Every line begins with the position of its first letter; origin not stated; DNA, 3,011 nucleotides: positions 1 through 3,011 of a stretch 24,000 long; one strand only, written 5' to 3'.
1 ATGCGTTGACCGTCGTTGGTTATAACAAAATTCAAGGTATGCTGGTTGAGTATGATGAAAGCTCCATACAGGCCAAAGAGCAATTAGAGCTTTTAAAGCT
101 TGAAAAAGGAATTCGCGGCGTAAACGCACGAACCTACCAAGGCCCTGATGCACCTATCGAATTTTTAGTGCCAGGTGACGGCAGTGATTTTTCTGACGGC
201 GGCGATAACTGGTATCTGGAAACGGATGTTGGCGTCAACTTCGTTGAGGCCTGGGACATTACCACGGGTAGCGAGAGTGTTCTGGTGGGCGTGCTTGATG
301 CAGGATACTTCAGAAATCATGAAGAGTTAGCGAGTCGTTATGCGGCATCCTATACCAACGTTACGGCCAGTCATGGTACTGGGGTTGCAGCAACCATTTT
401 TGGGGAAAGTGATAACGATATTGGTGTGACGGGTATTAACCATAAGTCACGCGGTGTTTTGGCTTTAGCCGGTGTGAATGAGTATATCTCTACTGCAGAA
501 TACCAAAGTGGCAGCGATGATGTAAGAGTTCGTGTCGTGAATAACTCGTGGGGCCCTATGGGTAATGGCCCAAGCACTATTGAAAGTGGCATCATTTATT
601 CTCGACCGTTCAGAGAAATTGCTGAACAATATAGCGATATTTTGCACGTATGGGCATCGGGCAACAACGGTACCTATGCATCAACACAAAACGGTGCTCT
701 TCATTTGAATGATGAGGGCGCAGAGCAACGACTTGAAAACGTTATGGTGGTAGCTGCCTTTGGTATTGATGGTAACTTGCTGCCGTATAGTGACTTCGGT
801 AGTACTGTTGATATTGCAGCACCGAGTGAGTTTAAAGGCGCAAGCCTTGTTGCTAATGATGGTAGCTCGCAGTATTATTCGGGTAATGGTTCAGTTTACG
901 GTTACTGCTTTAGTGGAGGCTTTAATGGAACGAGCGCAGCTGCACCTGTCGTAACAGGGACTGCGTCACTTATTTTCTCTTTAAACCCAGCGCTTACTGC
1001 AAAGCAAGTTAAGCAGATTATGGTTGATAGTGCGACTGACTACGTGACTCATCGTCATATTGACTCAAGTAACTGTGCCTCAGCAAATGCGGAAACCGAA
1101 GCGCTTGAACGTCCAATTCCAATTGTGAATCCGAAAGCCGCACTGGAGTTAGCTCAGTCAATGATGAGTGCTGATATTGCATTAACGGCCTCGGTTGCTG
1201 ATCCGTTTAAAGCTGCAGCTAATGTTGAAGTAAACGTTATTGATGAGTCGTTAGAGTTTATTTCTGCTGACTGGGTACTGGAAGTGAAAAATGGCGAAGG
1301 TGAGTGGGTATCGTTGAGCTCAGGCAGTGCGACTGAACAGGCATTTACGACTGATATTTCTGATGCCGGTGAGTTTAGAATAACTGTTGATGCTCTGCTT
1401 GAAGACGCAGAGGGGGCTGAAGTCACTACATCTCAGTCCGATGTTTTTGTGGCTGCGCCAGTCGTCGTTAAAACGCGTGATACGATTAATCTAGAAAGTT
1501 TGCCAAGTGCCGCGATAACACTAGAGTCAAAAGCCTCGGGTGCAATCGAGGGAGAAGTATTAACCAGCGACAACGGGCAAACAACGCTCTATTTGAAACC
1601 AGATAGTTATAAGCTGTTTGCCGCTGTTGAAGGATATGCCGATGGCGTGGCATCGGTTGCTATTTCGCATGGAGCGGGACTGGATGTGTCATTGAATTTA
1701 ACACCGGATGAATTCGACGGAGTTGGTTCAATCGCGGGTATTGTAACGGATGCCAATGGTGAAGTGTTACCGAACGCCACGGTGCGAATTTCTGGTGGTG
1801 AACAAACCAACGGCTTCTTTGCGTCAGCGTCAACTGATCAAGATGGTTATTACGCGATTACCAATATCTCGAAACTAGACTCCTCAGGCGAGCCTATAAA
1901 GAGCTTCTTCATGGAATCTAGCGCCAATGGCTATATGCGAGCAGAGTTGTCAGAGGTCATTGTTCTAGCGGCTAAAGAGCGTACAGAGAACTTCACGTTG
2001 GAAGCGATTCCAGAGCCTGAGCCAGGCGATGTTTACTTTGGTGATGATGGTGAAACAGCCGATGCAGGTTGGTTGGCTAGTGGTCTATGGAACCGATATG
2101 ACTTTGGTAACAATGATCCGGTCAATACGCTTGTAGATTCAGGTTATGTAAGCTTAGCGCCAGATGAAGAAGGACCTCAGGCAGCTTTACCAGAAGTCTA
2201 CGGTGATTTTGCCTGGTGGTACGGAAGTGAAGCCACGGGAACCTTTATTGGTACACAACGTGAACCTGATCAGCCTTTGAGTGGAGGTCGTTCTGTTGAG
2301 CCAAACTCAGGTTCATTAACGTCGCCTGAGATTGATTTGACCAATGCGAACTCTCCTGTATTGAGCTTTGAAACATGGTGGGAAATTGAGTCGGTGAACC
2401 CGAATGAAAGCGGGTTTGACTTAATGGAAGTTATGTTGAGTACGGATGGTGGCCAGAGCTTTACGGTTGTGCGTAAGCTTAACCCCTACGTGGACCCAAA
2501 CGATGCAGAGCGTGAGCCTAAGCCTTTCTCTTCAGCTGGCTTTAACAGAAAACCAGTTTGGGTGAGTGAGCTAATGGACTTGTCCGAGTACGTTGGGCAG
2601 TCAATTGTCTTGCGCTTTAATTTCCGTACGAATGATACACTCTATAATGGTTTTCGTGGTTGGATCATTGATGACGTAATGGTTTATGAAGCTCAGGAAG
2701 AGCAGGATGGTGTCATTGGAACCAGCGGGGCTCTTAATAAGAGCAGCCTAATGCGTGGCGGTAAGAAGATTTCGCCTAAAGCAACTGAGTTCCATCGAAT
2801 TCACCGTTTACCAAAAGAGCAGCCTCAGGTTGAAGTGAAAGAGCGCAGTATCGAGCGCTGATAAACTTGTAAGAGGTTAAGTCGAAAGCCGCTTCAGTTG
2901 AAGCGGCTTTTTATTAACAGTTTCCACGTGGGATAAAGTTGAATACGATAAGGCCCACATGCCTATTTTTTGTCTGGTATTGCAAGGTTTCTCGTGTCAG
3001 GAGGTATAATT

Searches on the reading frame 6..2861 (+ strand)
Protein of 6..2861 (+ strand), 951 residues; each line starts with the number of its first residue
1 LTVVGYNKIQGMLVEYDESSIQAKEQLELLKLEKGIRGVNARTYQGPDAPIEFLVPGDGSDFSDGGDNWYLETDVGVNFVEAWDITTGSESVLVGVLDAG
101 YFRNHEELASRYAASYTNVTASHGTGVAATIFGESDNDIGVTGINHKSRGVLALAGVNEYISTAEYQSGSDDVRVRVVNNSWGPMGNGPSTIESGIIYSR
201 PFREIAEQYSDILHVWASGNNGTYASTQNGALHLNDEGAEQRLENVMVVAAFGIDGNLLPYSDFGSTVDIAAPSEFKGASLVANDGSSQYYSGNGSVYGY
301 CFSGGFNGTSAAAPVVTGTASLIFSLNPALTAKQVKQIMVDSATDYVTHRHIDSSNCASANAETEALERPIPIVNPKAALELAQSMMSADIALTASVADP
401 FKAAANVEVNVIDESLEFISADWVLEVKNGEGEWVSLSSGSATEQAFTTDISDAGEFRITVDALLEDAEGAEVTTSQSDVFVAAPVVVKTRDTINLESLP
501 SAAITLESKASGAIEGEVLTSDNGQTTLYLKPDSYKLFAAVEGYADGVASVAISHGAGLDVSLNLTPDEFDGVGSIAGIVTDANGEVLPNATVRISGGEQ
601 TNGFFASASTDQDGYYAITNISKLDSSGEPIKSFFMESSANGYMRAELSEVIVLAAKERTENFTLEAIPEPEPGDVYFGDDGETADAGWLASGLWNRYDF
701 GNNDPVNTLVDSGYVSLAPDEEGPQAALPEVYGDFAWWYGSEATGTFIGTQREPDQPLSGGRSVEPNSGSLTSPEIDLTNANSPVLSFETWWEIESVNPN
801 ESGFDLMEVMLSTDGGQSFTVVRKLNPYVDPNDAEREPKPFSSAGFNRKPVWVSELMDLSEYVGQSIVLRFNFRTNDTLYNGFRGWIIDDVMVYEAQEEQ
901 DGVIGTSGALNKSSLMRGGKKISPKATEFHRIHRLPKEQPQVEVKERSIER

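Call 57: search_protein_families(library=pfam, proteins=[window:6-2861:+], max_evalue=0.001)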
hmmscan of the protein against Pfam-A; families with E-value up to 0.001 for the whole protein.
window:6-2861:+ (951 aa): 4 families
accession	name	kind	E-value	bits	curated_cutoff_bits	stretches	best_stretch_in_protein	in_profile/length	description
PF00082.27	Peptidase_S8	-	1.9e-29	103.3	21.8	1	91-346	3-276/288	Subtilase family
PF13620.12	CarboxypepD_reg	-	4.2e-15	56.3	32.3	2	575-666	1-82/82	Carboxypeptidase regulatory-like domain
PF20773.4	InhA-like_MAM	-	2.6e-11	43.8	26.9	1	774-893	55-162/191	Immune inhibitor A-like, MAM domain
PF13715.12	CarbopepD_reg_2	-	3.6e-07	30.6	32.2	0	576-622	1-42/88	CarboxypepD_reg-like domain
